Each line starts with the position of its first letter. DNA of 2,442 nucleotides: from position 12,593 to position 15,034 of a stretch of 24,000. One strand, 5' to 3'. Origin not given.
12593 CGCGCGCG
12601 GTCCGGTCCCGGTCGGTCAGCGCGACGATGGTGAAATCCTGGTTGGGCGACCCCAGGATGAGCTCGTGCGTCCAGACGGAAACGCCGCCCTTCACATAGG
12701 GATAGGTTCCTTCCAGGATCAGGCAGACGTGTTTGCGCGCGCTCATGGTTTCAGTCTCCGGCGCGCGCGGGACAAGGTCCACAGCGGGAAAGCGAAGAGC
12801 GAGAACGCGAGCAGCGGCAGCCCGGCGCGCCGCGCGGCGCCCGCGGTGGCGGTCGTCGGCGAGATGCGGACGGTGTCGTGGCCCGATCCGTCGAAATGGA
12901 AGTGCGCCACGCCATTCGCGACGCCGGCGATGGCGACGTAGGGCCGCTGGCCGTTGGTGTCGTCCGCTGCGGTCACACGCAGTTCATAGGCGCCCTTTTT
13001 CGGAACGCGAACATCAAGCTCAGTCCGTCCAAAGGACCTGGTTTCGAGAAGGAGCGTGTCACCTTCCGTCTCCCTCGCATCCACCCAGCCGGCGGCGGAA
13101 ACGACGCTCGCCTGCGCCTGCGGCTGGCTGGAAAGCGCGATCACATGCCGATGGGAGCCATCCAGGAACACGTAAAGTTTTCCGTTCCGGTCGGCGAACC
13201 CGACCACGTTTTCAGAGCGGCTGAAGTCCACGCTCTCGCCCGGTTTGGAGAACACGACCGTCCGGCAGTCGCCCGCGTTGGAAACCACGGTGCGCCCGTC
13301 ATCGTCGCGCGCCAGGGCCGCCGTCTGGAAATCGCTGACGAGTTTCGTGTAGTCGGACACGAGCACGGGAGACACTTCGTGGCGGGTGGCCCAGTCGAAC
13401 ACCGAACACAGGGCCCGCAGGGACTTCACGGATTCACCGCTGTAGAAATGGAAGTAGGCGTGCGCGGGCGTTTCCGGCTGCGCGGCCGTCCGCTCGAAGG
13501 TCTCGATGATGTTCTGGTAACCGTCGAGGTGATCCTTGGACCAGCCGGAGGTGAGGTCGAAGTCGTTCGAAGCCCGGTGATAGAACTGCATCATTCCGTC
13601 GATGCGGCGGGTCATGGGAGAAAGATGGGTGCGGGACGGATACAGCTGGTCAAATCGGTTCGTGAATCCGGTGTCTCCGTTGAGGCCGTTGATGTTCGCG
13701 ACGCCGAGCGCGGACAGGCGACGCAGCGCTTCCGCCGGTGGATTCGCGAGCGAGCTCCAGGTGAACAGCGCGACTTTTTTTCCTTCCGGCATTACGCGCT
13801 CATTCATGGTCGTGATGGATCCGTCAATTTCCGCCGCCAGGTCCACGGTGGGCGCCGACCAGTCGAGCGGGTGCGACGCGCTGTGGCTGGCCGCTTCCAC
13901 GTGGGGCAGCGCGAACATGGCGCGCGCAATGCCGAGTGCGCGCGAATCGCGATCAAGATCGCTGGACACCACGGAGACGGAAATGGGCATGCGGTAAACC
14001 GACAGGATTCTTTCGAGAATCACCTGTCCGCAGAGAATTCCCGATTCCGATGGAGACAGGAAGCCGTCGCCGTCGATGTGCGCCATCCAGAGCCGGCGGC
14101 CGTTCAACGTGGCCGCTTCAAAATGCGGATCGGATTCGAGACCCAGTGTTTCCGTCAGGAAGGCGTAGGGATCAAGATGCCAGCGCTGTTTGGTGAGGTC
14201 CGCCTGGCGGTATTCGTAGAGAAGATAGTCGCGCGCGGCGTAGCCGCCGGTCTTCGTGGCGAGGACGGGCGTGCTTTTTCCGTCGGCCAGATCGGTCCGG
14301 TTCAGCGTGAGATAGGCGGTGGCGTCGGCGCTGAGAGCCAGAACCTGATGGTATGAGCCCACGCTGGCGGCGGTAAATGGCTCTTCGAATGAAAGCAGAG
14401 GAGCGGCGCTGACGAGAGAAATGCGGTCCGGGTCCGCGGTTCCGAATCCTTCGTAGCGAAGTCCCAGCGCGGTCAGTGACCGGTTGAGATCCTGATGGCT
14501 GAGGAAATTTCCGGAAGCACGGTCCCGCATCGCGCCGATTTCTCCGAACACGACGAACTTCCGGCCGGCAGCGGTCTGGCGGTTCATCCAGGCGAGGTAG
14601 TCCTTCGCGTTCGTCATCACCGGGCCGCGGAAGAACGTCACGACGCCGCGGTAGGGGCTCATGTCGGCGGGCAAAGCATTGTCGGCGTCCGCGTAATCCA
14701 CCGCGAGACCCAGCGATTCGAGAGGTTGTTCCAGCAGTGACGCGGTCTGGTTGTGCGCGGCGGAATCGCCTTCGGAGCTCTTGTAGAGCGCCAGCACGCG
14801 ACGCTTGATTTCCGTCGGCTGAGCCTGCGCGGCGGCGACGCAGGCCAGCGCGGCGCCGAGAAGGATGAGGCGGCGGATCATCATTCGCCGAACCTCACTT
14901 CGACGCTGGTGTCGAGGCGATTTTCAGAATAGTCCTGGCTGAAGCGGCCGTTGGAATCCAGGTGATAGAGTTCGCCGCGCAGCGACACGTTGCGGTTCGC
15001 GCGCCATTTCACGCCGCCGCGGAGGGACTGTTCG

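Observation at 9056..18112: Pel-type exopolysaccharide operon with non-canonical order and content: pelD, solenoid, OM barrel, pelA(deacetylase), pelF, pelG, pelA(hydrolase)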

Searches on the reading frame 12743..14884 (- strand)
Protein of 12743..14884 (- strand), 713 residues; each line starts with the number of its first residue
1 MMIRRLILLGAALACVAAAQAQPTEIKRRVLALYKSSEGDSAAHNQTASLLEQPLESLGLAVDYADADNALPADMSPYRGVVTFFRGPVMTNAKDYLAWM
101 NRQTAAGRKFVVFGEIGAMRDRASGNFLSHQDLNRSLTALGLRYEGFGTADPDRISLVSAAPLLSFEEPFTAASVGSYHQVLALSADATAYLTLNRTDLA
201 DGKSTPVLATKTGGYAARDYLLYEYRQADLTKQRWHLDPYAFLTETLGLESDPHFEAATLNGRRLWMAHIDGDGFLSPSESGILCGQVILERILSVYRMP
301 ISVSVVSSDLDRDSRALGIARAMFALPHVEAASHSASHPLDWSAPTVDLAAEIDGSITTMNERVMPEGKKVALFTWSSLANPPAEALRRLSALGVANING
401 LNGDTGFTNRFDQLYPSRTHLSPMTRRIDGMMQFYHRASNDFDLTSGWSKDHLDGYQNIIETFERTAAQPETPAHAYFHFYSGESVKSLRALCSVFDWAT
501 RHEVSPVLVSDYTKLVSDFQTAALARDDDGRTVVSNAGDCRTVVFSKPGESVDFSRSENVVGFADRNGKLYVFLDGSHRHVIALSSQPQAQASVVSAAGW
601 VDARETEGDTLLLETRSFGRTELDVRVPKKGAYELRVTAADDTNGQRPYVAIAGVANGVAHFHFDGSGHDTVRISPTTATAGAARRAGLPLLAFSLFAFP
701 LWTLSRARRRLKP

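Call 4: search_protein_families(library=pfam, proteins=[window:12743-14884:-], max_evalue=0.01)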
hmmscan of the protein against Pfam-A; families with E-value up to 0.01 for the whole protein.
window:12743-14884:- (713 aa): 0 families

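Call 5: search_protein_families(library=ncbifam, proteins=[window:12743-14884:-], max_evalue=0.01)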
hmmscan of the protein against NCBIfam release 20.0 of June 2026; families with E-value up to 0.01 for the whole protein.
window:12743-14884:- (713 aa): 0 families

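Call 8: find_homologous_proteins(query=window:12743-14884:-)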
Query window:12743-14884:- (713 aa): 193 proteins with E <= 0.001 among 8000 candidates; the best 120 are listed.
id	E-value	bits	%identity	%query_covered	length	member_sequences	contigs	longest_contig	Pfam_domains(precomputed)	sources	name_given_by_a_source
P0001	0.0e+0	1606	100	100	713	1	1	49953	PF09960.15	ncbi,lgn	-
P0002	1.4e-254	865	55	98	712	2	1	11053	PF09960.15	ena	-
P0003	1.7e-179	616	43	99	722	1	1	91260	-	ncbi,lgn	-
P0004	7.2e-172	591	41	99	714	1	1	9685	-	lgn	-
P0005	2.7e-106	375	36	92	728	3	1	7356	-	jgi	-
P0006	3.7e-102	361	36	84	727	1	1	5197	-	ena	-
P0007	1.3e-100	356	37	79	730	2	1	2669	-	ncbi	-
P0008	7.4e-100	353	35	88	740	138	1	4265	-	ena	-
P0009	5.0e-99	350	37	79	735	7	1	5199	-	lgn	-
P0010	5.4e-97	344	37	86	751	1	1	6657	-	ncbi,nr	ncbi:MAG: hypothetical protein HY216_17520 [Candidatus Rokubacteria bacterium]|nr:hypothetical prote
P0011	4.3e-96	341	33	90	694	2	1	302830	PF09960.15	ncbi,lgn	-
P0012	4.1e-92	328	36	83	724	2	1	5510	-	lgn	-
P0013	3.3e-88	315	33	86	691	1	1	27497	-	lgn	-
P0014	4.8e-80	288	32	73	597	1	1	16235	PF09960.15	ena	-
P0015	3.0e-79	285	31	88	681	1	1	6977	-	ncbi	-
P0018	1.6e-69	253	31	81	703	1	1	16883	-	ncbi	ncbi:MAG: hypothetical protein V1913_02250 [Fibrobacterota bacterium]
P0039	2.8e-61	226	28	83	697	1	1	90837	-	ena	-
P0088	1.0e-56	211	29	82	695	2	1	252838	-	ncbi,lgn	-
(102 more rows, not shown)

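Call 9: find_encoding_contigs(protein=P0001, flank=10000, max_places=3)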
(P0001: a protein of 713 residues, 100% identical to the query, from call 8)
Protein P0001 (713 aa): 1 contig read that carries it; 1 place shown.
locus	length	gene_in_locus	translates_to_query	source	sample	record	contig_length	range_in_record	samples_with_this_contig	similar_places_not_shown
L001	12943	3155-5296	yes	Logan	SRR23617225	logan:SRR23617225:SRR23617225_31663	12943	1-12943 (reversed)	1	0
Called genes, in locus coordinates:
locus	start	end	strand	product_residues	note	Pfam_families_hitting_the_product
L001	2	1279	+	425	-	?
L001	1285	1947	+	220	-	PF13646:HEAT_2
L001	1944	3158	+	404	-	-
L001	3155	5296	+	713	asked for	PF09960:DUF2194 (weak)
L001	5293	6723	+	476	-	PF11997:DUF3492, PF13439:Glyco_transf_4, PF13579:Glyco_trans_4_4, PF20706:GT4-conflict, PF00534:Glycos_transf_1, PF13692:Glyco_trans_1_4, PF13524:Glyco_trans_1_2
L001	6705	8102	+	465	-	PF16933:PelG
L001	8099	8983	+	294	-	PF03537:Glyco_hydro_114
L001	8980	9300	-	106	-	PF03992:ABM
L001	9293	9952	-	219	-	PF01370:Epimerase, PF05368:NmrA, PF07993:NAD_binding_4 (faint), PF13460:NAD_binding_10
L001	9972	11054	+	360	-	PF11141:DUF2914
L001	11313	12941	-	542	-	?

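Call 10: find_encoding_contigs(protein=P0003, flank=10000, max_places=3)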
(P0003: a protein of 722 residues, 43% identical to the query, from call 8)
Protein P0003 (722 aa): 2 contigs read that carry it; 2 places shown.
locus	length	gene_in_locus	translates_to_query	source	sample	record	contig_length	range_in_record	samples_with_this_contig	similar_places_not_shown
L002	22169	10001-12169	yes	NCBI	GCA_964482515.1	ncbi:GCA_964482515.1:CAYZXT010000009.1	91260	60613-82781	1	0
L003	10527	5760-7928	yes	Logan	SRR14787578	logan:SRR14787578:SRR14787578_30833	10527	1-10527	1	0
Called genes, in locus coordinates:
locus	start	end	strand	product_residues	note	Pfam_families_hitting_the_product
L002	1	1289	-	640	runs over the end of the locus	PF07715:Plug, PF00593:TonB_dep_Rec_b-barrel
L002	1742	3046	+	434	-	PF02321:OEP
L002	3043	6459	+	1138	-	PF00873:ACR_tran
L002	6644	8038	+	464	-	PF13492:GAF_3 (faint), PF00990:GGDEF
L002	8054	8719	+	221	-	PF14559:TPR_19 (faint), PF13414:TPR_11 (faint), PF13432:TPR_16 (weak)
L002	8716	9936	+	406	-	-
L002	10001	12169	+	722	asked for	-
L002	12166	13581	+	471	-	PF11997:DUF3492, PF13439:Glyco_transf_4, PF13579:Glyco_trans_4_4, PF00534:Glycos_transf_1, PF13692:Glyco_trans_1_4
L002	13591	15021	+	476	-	PF16933:PelG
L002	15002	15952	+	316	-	PF03537:Glyco_hydro_114 (weak)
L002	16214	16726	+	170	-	PF04542:Sigma70_r2, PF07638:Sigma70_ECF (weak), PF08281:Sigma70_r4_2, PF04545:Sigma70_r4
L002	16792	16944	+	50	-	PF11752:DUF3309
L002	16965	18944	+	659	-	PF00989:PAS, PF08448:PAS_4 (weak), PF13426:PAS_9, PF07536:HWE_HK (weak), PF07568:HisKA_2, PF13581:HATPase_c_2 (weak), PF02518:HATPase_c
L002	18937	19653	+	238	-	PF00072:Response_reg, PF00989:PAS (weak), PF08448:PAS_4 (faint)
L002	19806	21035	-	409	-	PF03435:Sacchrp_dh_NADP, PF16653:Sacchrp_dh_C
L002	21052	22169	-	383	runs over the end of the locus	PF00278:Orn_DAP_Arg_deC, PF02784:Orn_Arg_deC_N (weak)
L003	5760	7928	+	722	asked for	-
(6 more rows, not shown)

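Call 25: search_solved_structures(query=window:12743-14884:-, max_evalue=0.01, show_alignments=1)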
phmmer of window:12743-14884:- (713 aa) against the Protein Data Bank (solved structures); distinct sequences matched with E-value up to 0.01: 6.
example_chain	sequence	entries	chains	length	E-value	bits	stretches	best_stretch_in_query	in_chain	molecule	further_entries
9cgy_A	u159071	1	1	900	1.4e-47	165.5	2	346-586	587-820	PelA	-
2ymu_A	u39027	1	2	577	9.2e-09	37.2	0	531-597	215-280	WD-40 REPEAT PROTEIN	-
7bie_A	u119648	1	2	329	3.7e-05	25.3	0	532-597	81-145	nvWRAP-T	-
7big_A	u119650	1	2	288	0.0001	23.9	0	532-596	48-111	v13WRAP-T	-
7bif_A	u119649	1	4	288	0.0001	23.8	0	531-597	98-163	v22WRAP-T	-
7bid_A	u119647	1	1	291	0.00021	22.8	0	531-597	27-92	v31WRAP-T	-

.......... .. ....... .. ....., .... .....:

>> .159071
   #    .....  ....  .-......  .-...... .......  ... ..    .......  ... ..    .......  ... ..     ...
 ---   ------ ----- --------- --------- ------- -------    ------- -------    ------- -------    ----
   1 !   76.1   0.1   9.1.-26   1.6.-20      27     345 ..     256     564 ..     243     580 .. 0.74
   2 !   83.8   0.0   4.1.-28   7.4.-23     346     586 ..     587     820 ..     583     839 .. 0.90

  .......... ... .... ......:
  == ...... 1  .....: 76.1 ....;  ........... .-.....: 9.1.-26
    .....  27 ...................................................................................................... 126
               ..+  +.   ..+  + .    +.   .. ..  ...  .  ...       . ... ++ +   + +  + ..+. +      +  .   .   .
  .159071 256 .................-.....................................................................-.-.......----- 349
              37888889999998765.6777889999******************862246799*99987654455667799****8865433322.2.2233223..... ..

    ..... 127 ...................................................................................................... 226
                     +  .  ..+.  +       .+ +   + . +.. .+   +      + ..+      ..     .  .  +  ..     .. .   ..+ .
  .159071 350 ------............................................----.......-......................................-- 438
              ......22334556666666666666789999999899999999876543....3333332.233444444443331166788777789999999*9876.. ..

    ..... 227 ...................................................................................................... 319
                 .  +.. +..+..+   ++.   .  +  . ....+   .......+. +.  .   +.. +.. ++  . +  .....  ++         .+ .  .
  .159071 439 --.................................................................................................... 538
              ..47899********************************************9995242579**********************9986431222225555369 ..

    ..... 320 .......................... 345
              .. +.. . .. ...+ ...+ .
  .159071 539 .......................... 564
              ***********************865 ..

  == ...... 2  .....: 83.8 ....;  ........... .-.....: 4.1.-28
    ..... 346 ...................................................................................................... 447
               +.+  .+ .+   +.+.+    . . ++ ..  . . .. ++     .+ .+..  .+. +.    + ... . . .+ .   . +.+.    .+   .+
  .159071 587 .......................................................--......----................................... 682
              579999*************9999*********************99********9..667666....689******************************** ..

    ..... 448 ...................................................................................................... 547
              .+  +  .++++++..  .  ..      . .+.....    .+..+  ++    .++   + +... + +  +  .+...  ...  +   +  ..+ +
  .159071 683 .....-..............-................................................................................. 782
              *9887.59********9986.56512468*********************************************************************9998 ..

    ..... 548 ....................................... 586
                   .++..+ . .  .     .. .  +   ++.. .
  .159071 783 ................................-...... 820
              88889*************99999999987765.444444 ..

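Call 35: find_encoding_contigs(protein=P0011, flank=10000, max_places=1)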
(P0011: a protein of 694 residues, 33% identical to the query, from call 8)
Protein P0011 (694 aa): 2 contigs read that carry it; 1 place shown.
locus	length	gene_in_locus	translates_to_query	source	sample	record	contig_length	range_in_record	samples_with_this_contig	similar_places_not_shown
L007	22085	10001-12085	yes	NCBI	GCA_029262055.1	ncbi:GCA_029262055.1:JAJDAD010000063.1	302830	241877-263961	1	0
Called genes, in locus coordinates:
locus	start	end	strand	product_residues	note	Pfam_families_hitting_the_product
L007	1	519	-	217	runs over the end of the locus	PF01066:CDP-OH_P_transf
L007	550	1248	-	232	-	PF00590:TP_methylase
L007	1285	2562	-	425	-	PF00202:Aminotran_3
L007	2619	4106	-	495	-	PF00171:Aldedh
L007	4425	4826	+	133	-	PF01814:Hemerythrin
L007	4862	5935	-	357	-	PF00483:NTP_transferase, PF12804:NTP_transf_3 (weak), PF24894:Hexapep_GlmU (weak), PF25084:LbH_EIF2B, PF25247:LbH_GLGC (weak), PF25087:GMPPB_C, PF00132:Hexapep (weak)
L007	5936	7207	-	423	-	PF00483:NTP_transferase, PF25084:LbH_EIF2B, PF00132:Hexapep (faint), PF24894:Hexapep_GlmU, PF25087:GMPPB_C (weak), PF25247:LbH_GLGC (faint)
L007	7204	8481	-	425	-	PF00483:NTP_transferase, PF00132:Hexapep (faint), PF24894:Hexapep_GlmU, PF25084:LbH_EIF2B (weak), PF25087:GMPPB_C (weak)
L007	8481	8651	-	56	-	-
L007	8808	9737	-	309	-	PF03168:LEA_2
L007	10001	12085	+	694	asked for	PF09960:DUF2194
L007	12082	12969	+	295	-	PF03537:Glyco_hydro_114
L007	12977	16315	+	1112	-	PF00515:TPR_1 (faint), PF07719:TPR_2 (faint), PF10602:RPN7 (faint), PF12895:ANAPC3 (faint), PF13432:TPR_16 (weak), PF14559:TPR_19 (weak), PF13432:TPR_16 (weak), PF14559:TPR_19 (weak), +12 more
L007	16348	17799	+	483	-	PF13185:GAF_2 (faint), PF00990:GGDEF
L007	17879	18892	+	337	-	PF23914:TPR_CcmH_CycH (faint), PF14559:TPR_19 (faint), PF13431:TPR_17 (faint), PF07719:TPR_2 (faint), PF13414:TPR_11 (faint), PF13432:TPR_16 (weak), PF13371:TPR_9 (weak), PF13428:TPR_14 (weak)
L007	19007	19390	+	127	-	-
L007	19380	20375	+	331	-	PF07963:N_methyl (weak)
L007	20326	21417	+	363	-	-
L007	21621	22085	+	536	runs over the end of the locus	PF05157:MshEN, PF00437:T2SSE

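Call 36: find_encoding_contigs(protein=P0088, flank=10000, max_places=1)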
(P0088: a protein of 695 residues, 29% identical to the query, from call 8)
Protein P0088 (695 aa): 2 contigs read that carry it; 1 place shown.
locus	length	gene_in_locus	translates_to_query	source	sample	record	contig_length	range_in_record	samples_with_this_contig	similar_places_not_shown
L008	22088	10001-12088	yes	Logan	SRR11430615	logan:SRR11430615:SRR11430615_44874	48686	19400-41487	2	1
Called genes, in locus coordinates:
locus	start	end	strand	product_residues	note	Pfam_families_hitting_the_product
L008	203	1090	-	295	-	PF03537:Glyco_hydro_114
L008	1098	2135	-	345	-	PF25919:BSH_CusB (faint), PF25917:BSH_RND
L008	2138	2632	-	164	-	PF16316:DUF4956 (weak)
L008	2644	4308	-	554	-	PF08757:CotH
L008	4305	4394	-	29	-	-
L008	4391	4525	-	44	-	-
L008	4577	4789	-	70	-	-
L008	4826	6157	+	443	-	-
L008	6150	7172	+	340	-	-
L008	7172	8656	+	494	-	PF11997:DUF3492, PF13579:Glyco_trans_4_4, PF13439:Glyco_transf_4, PF20706:GT4-conflict (weak), PF00534:Glycos_transf_1, PF13692:Glyco_trans_1_4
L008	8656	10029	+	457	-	PF16933:PelG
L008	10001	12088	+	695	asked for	-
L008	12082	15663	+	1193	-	PF14559:TPR_19 (faint), PF12895:ANAPC3 (faint), PF13431:TPR_17 (faint)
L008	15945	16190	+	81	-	PF02416:TatA_B_E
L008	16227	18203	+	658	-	PF00270:DEAD (faint), PF04851:ResIII, PF17757:UvrB_inter, PF27431:UvrB_3rd, PF00271:Helicase_C, PF12344:UvrB, PF02151:UVR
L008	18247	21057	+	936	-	PF08378:NERD, PF01636:APH (faint), PF06293:Kdo (faint), PF00069:Pkinase, PF07714:PK_Tyr_Ser-Thr, PF03109:ABC1 (faint), PF00069:Pkinase, PF07714:PK_Tyr_Ser-Thr, +2 more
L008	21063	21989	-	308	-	PF00583:Acetyltransf_1, PF13508:Acetyltransf_7 (weak)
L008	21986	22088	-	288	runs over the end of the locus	-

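Call 37: find_encoding_contigs(protein=P0018, flank=10000, max_places=1)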
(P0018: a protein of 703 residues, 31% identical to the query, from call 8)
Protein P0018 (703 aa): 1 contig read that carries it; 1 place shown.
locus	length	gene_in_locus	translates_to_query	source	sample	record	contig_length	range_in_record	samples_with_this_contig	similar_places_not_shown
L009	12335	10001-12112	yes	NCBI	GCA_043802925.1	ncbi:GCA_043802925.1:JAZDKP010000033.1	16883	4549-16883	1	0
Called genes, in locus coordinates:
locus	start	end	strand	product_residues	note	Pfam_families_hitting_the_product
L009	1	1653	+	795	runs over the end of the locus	PF07244:POTRA, PF08479:POTRA_2 (weak), PF07244:POTRA, PF01103:Omp85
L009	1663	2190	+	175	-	PF03938:OmpH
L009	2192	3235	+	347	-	PF04613:LpxD, PF25087:GMPPB_C (weak), PF00132:Hexapep (weak), PF14602:Hexapep_2 (faint), PF25084:LbH_EIF2B (weak), PF00132:Hexapep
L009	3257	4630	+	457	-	PF03331:LpxC, PF07977:FabA, PF22817:ApeP-like, PF22818:ApeI-like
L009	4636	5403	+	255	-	PF25084:LbH_EIF2B (faint), PF25087:GMPPB_C (faint), PF00132:Hexapep, PF13720:Acetyltransf_11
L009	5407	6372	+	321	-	PF01408:GFO_IDH_MocA, PF22725:GFO_IDH_MocA_C3 (faint)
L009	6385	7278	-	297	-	-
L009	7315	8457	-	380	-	PF17761:DUF1016_N, PF06250:YhcG_C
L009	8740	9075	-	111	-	PF01740:STAS (weak), PF13466:STAS_2 (weak)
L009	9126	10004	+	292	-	PF03537:Glyco_hydro_114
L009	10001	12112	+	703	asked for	-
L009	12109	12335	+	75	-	?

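Call 50: find_encoding_contigs(protein=P0002, flank=10000, max_places=1)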
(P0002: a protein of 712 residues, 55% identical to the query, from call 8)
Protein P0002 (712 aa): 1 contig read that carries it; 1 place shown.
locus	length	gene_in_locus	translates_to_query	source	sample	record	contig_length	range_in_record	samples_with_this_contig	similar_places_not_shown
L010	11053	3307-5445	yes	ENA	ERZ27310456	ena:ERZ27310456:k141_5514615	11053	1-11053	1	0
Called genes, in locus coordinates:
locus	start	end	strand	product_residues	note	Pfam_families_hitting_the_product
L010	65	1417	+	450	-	PF01590:GAF, PF13492:GAF_3 (weak), PF00990:GGDEF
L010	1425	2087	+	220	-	PF13646:HEAT_2, PF13428:TPR_14 (faint), PF07719:TPR_2 (faint), PF14559:TPR_19 (faint)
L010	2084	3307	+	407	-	-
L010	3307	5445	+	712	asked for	PF09960:DUF2194 (weak)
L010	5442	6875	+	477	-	PF11997:DUF3492, PF13439:Glyco_transf_4, PF13579:Glyco_trans_4_4, PF20706:GT4-conflict (weak), PF00534:Glycos_transf_1, PF13692:Glyco_trans_1_4, PF13524:Glyco_trans_1_2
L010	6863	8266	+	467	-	PF16933:PelG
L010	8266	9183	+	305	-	PF03537:Glyco_hydro_114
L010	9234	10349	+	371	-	PF11141:DUF2914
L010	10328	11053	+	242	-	?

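Call 51: find_encoding_contigs(protein=P0039, flank=10000, max_places=1)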
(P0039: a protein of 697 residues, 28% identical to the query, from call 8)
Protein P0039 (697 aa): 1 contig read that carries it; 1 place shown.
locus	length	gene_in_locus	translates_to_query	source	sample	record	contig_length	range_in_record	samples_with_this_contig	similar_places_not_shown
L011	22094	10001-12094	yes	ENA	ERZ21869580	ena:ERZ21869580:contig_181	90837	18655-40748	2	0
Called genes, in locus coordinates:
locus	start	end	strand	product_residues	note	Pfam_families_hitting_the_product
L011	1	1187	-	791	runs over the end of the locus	PF00069:Pkinase, PF07714:PK_Tyr_Ser-Thr, PF27311:AF_1994_N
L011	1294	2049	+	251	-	-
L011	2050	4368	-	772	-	PF00069:Pkinase, PF06293:Kdo (weak), PF07714:PK_Tyr_Ser-Thr, PF01636:APH (faint), PF03109:ABC1 (weak), PF17667:Pkinase_fungal (weak)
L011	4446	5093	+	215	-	PF01135:PCMT, PF04445:SAM_MT (faint), PF13649:Methyltransf_25, PF13847:Methyltransf_31, PF08241:Methyltransf_11 (weak)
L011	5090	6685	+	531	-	PF01875:Memo, PF01871:AMMECR1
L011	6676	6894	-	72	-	PF01176:eIF-1a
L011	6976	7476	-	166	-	PF00149:Metallophos, PF12850:Metallophos_2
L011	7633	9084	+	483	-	PF13185:GAF_2, PF01590:GAF, PF13492:GAF_3 (faint), PF00990:GGDEF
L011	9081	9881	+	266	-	PF13428:TPR_14 (faint), PF02985:HEAT (faint), PF13646:HEAT_2, PF12895:ANAPC3 (faint), PF14559:TPR_19 (faint), PF13432:TPR_16 (weak)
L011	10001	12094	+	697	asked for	-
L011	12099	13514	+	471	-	PF11997:DUF3492, PF13439:Glyco_transf_4, PF13579:Glyco_trans_4_4, PF20706:GT4-conflict (weak), PF00534:Glycos_transf_1, PF13692:Glyco_trans_1_4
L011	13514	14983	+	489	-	PF16933:PelG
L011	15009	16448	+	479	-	-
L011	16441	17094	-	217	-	PF02517:Rce1-like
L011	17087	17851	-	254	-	PF01927:Mut7-C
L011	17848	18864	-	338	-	PF02674:Colicin_V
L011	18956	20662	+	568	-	PF00342:PGI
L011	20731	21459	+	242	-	-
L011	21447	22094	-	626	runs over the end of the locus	PF01841:Transglut_core, PF13559:DUF4129 (weak)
